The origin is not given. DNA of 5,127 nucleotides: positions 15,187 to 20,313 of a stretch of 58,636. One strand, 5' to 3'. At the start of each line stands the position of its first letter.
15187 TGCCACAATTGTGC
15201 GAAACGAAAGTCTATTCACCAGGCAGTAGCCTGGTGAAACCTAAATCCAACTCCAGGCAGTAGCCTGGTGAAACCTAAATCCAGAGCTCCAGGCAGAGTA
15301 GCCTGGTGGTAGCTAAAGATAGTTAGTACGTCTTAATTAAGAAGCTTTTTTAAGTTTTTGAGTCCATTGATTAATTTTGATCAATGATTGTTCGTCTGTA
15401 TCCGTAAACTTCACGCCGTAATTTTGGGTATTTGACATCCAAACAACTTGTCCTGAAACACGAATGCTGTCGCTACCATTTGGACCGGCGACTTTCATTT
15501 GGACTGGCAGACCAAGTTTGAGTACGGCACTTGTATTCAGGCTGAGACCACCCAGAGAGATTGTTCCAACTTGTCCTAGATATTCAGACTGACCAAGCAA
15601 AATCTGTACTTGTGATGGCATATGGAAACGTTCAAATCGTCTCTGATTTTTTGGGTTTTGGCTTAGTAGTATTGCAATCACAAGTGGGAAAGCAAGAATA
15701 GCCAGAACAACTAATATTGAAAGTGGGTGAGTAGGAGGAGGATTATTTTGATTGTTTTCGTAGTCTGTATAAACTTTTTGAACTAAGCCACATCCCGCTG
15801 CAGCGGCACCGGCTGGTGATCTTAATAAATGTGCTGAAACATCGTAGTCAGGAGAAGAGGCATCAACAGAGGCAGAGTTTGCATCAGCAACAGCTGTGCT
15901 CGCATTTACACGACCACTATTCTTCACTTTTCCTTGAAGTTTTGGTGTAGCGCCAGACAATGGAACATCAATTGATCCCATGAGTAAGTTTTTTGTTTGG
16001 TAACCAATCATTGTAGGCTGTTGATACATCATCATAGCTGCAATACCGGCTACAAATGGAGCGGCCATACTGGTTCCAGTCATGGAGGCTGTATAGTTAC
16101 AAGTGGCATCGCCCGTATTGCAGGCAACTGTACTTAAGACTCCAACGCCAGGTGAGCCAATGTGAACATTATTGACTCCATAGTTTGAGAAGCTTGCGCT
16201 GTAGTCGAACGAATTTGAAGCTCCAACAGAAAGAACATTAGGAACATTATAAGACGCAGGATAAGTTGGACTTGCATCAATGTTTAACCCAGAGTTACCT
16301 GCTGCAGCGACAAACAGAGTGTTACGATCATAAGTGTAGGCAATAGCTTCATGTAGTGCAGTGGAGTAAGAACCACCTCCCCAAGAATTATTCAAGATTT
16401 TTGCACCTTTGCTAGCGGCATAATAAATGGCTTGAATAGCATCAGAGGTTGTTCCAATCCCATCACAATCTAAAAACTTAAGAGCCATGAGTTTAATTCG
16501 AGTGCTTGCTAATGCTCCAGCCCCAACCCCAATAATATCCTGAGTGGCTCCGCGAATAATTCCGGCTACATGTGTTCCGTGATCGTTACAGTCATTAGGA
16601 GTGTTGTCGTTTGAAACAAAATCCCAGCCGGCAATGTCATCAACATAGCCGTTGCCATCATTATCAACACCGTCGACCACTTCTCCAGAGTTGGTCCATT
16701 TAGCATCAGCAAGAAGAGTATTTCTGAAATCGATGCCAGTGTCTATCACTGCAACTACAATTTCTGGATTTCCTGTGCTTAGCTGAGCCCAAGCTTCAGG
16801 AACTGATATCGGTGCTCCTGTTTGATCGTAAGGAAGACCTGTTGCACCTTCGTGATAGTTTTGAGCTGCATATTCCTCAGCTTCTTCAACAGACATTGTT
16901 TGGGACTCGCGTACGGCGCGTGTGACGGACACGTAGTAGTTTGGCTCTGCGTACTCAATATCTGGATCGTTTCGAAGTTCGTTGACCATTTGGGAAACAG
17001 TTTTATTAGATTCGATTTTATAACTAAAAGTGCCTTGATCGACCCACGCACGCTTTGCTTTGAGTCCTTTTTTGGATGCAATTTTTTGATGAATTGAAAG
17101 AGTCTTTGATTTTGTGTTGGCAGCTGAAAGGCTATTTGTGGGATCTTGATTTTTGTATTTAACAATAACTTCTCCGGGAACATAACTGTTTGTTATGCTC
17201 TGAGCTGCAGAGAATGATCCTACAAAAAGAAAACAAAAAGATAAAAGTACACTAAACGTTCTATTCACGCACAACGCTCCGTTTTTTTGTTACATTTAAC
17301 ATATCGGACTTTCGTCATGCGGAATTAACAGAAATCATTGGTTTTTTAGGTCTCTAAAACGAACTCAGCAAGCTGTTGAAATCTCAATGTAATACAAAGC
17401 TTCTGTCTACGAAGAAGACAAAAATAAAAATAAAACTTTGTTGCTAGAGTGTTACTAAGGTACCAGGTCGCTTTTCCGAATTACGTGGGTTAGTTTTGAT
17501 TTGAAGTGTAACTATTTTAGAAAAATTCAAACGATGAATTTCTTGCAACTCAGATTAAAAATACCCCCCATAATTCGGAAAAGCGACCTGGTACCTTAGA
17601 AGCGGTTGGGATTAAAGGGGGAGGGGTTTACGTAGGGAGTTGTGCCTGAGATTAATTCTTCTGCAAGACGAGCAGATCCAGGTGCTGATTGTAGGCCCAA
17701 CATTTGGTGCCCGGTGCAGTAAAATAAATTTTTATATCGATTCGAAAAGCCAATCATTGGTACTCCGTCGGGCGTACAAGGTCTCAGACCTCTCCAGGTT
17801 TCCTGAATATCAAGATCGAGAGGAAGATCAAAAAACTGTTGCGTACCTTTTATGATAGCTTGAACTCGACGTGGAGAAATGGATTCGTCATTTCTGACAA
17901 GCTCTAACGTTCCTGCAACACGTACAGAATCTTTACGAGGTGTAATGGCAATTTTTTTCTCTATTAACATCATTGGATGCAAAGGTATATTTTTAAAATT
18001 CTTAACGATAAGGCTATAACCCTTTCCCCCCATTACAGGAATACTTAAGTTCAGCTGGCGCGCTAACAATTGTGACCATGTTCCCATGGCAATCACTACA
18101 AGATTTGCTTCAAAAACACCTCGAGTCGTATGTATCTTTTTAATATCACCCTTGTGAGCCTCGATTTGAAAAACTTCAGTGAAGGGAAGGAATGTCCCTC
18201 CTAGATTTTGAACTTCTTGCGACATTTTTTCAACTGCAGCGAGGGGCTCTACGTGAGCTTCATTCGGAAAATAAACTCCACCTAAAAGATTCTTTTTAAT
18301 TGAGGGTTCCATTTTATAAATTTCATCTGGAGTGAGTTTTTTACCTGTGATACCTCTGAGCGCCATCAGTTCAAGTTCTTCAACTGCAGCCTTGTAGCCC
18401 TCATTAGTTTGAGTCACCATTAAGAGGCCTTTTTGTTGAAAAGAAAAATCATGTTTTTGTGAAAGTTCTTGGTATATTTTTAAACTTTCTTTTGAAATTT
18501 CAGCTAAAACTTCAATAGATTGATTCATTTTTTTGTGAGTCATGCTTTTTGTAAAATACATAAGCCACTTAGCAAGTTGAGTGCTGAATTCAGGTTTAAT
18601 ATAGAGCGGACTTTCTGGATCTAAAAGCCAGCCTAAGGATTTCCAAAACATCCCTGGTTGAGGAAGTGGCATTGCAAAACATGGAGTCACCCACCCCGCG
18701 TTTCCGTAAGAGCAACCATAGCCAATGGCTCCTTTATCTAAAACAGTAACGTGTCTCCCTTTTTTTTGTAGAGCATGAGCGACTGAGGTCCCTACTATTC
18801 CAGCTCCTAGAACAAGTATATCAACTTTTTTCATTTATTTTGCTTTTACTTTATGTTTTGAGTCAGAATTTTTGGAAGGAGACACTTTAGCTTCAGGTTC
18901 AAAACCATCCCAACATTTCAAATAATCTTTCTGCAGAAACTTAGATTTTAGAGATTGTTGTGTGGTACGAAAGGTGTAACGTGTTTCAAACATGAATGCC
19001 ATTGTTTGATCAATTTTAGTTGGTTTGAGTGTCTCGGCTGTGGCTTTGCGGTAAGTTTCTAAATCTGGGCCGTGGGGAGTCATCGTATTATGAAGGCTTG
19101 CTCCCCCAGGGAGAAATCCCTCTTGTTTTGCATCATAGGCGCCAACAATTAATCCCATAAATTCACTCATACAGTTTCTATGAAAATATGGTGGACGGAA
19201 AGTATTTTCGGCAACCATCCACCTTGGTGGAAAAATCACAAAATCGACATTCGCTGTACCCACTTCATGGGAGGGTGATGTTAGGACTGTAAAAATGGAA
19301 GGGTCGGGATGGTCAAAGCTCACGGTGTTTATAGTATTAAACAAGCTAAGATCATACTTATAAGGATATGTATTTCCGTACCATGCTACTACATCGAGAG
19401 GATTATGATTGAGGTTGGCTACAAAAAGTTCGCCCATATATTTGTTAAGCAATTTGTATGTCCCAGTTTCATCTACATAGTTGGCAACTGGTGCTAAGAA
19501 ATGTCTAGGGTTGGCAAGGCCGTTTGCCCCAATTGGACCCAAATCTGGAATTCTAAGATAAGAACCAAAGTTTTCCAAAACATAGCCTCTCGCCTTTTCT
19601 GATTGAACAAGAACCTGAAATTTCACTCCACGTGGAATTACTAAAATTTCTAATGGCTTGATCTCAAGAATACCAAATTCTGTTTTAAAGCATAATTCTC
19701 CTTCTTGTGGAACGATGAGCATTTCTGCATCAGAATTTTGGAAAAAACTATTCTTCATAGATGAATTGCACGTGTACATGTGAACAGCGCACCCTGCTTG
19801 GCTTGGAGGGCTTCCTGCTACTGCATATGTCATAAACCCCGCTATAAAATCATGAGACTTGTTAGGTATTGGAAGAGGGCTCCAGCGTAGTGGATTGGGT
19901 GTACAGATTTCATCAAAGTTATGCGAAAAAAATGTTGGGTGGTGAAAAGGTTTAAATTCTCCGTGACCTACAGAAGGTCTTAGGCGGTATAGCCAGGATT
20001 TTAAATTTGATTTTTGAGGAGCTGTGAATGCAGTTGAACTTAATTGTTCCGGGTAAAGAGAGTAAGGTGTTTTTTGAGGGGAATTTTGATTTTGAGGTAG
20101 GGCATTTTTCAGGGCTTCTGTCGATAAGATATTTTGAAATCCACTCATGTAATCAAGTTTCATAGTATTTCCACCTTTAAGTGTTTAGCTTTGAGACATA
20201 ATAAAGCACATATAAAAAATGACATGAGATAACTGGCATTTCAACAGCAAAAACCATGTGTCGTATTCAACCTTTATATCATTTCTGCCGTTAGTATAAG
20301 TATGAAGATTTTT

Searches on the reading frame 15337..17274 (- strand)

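Call 101: search_protein_families(library=pfam, proteins=[window:15337-17274:-], max_evalue=0.0001)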
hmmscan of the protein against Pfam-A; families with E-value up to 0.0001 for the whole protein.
window:15337-17274:- (645 aa): 3 families
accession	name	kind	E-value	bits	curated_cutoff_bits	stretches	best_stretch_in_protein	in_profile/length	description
PF00082.27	Peptidase_S8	-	5.3e-49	167.5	21.8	1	171-435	3-273/288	Subtilase family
PF07238.19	PilZ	-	1.6e-16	60.9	22.5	1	543-638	1-100/102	PilZ domain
PF22148.1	Fervidolysin_NPro-like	-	4.8e-11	43.3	21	1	23-112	7-81/81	Fervidolysin N-terminal prodomain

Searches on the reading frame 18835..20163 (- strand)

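Call 101: search_protein_families(library=pfam, proteins=[window:18835-20163:-], max_evalue=0.0001)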
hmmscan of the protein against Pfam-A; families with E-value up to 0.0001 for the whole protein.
window:18835-20163:- (442 aa): 2 families
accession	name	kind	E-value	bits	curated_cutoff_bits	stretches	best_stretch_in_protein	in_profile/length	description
PF20510.4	HgmA_N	-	1.7e-110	369.1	20.2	1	5-272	2-273/273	Homogentisate 1,2-dioxygenase N-terminal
PF04209.19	HgmA_C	-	1e-80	269.4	21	1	274-422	2-150/153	Homogentisate 1,2-dioxygenase C-terminal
